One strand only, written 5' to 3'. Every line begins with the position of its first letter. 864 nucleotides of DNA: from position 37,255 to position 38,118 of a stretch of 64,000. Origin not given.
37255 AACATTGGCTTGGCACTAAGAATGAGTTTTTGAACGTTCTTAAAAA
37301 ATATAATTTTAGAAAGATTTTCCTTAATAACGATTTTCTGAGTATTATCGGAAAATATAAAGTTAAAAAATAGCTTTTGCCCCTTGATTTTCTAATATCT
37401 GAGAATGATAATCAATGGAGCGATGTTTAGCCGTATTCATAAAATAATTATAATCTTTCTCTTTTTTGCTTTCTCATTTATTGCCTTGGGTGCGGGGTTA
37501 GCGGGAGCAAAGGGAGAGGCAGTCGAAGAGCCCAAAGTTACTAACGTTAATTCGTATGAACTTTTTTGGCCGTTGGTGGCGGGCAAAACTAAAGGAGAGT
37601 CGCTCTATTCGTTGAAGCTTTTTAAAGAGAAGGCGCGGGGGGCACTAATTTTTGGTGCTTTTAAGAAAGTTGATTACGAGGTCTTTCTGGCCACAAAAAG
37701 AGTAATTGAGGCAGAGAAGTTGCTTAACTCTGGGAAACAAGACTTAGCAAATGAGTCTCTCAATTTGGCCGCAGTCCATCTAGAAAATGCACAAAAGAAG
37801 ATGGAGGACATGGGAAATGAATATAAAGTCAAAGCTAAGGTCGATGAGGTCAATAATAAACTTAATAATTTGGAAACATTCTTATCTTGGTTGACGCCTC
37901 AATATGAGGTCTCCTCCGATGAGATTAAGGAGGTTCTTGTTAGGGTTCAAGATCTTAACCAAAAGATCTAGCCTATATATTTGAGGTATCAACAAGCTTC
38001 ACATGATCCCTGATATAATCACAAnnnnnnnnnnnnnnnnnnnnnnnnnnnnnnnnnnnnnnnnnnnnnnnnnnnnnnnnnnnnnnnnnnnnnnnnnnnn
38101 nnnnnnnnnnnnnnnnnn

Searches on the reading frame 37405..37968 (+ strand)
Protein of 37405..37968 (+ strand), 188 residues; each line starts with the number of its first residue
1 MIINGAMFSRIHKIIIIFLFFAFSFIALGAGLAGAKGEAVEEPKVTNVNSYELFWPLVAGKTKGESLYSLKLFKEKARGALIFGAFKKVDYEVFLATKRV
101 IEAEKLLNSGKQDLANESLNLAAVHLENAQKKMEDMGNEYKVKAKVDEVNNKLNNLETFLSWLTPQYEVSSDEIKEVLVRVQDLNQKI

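Call 4: search_protein_families(library=pfam, proteins=[window:37405-37968:+], max_evalue=1)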
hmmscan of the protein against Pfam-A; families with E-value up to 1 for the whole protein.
window:37405-37968:+ (188 aa): 6 families
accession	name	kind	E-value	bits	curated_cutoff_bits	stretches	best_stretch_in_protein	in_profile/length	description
PF18915.5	DUF5667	-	5.4e-12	46.4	27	1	64-154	5-97/99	Domain of unknown function (DUF5667)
PF04012.17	PspA_IM30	-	0.0077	16.3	33.9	1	95-160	66-128/220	PspA/IM30 family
PF16526.10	CLZ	-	0.016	16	26.7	1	136-183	23-67/71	C-terminal leucine zipper domain of cyclic nucleotide-gated channels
PF22360.1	SbsC_spectrin-like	-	0.029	15.5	26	0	122-169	6-53/62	SbsC,spectrin-like repeat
PF05377.16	FlaC_arch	-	0.037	14.9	27.8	1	145-184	1-40/55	Flagella accessory protein C (FlaC)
PF06825.17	HSBP1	-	0.053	13.8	28.6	1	125-162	10-45/51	Heat shock factor binding protein 1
